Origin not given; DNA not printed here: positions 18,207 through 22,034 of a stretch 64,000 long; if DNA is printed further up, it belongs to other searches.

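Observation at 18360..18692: HMA-like cytoplasmic domain fused to the C-terminus of an RND permease, with His replacing the CxxC metal site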

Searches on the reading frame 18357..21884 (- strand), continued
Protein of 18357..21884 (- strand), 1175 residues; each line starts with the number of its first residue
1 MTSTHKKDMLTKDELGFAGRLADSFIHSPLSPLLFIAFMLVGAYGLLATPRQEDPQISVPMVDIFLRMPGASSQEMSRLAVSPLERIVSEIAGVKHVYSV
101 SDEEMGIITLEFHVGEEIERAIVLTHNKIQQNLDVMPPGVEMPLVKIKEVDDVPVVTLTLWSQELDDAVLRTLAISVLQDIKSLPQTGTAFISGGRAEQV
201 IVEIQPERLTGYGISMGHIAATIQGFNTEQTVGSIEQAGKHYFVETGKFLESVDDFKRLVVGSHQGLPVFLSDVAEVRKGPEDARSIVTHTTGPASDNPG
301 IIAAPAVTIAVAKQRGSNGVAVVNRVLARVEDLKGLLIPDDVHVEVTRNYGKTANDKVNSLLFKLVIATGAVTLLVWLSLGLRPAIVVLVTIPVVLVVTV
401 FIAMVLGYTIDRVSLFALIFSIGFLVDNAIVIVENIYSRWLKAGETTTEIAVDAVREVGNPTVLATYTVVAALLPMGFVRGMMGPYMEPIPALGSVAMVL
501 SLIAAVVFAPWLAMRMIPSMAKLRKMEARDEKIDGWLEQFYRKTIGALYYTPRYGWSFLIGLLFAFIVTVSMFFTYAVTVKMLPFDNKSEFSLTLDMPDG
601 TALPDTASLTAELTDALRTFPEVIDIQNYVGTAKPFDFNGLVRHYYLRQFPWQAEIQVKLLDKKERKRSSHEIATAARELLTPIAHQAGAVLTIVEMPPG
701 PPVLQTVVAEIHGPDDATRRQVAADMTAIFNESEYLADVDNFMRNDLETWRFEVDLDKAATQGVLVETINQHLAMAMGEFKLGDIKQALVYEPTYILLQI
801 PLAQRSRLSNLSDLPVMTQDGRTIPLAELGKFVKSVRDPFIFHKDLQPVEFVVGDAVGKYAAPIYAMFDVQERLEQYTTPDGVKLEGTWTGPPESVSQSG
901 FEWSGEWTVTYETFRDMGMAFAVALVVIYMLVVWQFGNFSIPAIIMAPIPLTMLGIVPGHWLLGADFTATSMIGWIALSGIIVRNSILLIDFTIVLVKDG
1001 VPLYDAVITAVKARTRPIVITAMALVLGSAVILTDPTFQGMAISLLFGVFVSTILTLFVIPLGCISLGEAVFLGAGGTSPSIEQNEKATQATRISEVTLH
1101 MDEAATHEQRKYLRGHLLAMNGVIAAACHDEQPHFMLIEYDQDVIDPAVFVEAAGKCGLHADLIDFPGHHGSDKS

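Call 36: search_solved_structures(query=window:18357-21884:-, max_evalue=1e-20)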
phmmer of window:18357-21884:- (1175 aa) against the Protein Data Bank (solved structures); distinct sequences matched with E-value up to 1e-20: 80 (the best 60 are shown).
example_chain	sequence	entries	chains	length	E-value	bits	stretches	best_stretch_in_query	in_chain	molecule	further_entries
20yy_A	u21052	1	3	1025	3.7e-60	206.9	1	37-1061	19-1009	Multidrug efflux RND transporter permease subunit MexK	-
9xwg_A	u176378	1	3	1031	4.7e-60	206.5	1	37-1061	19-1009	Multidrug efflux RND transporter permease subunit MexK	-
6vej_A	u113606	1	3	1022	7.5e-60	205.8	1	27-1062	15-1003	Probable Resistance-Nodulation-Cell Division (RND) efflux transporter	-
9lyq_B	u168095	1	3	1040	6.9e-59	202.6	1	24-1062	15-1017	Multidrug resistance protein MdtB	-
8z1u_A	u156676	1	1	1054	5.2e-54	186.5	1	25-1074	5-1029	Efflux pump membrane transporter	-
9e9f_B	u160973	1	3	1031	8.8e-54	185.7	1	25-1069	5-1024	Efflux pump membrane transporter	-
22xk_B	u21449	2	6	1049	1.8e-53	184.7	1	25-1069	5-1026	MexBYB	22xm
7cz9_A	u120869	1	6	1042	1.3e-52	181.9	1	25-1069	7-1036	Efflux pump membrane transporter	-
8zxs_A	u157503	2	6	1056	1.3e-52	181.9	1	25-1069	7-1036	Efflux pump membrane transporter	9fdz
8f3e_A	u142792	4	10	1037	2e-52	181.2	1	22-1064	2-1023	Efflux pump membrane transporter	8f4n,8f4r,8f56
5lq3_A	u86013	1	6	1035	1.1e-48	168.9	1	25-1063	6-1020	CmeB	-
5t0o_A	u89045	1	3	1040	1.1e-48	168.8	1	25-1063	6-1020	CmeB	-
8yr0_A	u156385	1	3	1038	5.7e-47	163.2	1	24-1062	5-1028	Cation/multidrug efflux pump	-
8gjj_B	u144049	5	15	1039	9e-46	159.2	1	25-1063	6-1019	Efflux pump membrane transporter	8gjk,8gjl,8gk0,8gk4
7wlv_A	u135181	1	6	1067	5.8e-45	156.5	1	24-1065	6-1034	Efflux pump membrane transporter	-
9j3d_J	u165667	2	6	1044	1.3e-44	155.3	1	39-1062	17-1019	Efflux pump membrane transporter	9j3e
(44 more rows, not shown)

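Call 45: find_encoding_contigs(protein=P0006, flank=8000, max_places=2)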
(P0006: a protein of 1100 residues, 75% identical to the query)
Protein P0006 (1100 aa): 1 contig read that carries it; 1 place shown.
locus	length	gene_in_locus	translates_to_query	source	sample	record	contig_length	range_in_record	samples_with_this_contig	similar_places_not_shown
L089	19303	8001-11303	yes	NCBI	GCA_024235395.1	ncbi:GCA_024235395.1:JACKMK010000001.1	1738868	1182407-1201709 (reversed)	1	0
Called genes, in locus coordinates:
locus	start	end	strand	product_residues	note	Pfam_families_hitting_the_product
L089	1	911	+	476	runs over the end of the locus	PF00817:IMS (weak)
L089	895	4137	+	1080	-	PF02811:PHP, PF07733:DNA_pol3_alpha, PF17657:DNA_pol3_finger, PF14579:HHH_6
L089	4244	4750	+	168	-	PF08534:Redoxin (weak), PF00578:AhpC-TSA, PF13098:Thioredoxin_2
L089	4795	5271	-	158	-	PF02635:DsrE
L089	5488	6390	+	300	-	PF19795:DUF6279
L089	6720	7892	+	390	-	PF25973:BSH_CzcB (weak), PF25954:Beta-barrel_RND_2 (weak)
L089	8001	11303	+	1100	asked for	PF00873:ACR_tran, PF02355:SecD_SecF_C (faint)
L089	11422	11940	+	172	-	PF09636:XkdW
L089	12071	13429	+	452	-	PF01966:HD (weak), PF13286:HD_assoc (faint)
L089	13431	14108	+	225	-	PF02586:SRAP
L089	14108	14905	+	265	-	PF01503:PRA-PH (faint), PF03819:MazG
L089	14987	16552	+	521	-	PF01435:Peptidase_M48, PF13371:TPR_9 (faint), PF00515:TPR_1 (faint), PF07719:TPR_2 (faint), PF13181:TPR_8 (faint), PF13414:TPR_11 (faint), PF13432:TPR_16 (faint)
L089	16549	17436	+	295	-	PF15916:DUF4743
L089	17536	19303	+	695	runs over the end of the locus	PF17804:TSP_NTD, PF00595:PDZ, PF03572:Peptidase_S41, PF11818:DUF3340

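Call 46: find_encoding_contigs(protein=P0004, flank=8000, max_places=2)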
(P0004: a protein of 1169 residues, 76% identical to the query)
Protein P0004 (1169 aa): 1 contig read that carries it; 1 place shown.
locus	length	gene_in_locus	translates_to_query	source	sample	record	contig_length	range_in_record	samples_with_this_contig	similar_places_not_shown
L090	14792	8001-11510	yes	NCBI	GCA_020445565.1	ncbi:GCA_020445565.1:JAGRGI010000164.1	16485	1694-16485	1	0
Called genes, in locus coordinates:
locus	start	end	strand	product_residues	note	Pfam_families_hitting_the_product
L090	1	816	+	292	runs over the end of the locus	PF00899:ThiF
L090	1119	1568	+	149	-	PF22381:Staph_reg_Sar_Rot, PF01047:MarR, PF12802:MarR_2, PF13412:HTH_24 (weak)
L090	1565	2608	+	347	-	PF25917:BSH_RND (faint), PF25973:BSH_CzcB, PF25989:YknX_C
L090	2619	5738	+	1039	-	PF00873:ACR_tran, PF03176:MMPL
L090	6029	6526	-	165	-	-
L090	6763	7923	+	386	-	PF25973:BSH_CzcB (faint), PF25954:Beta-barrel_RND_2 (weak)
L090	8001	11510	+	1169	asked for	PF00873:ACR_tran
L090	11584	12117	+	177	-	PF09636:XkdW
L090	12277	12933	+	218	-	PF13650:Asp_protease_2, PF13975:gag-asp_proteas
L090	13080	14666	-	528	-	PF00890:FAD_binding_2, PF01266:DAO (weak), PF07992:Pyr_redox_2 (faint), PF02910:Succ_DH_flav_C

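Call 47: find_encoding_contigs(protein=P0003, flank=8000, max_places=2)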
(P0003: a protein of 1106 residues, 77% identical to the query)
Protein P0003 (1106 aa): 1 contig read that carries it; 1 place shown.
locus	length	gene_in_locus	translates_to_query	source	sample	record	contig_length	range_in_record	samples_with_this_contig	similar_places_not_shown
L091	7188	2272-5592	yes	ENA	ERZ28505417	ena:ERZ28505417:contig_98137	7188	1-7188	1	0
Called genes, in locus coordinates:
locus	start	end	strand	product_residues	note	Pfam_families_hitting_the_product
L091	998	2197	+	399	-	PF25973:BSH_CzcB (weak)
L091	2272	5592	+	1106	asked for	PF00873:ACR_tran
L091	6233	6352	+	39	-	-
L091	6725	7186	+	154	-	?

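Call 60: find_encoding_contigs(protein=window:18357-21884:-, flank=2000, max_places=3)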
Protein window:18357-21884:- (1175 aa): no gene with exactly this product is on record in the collection.
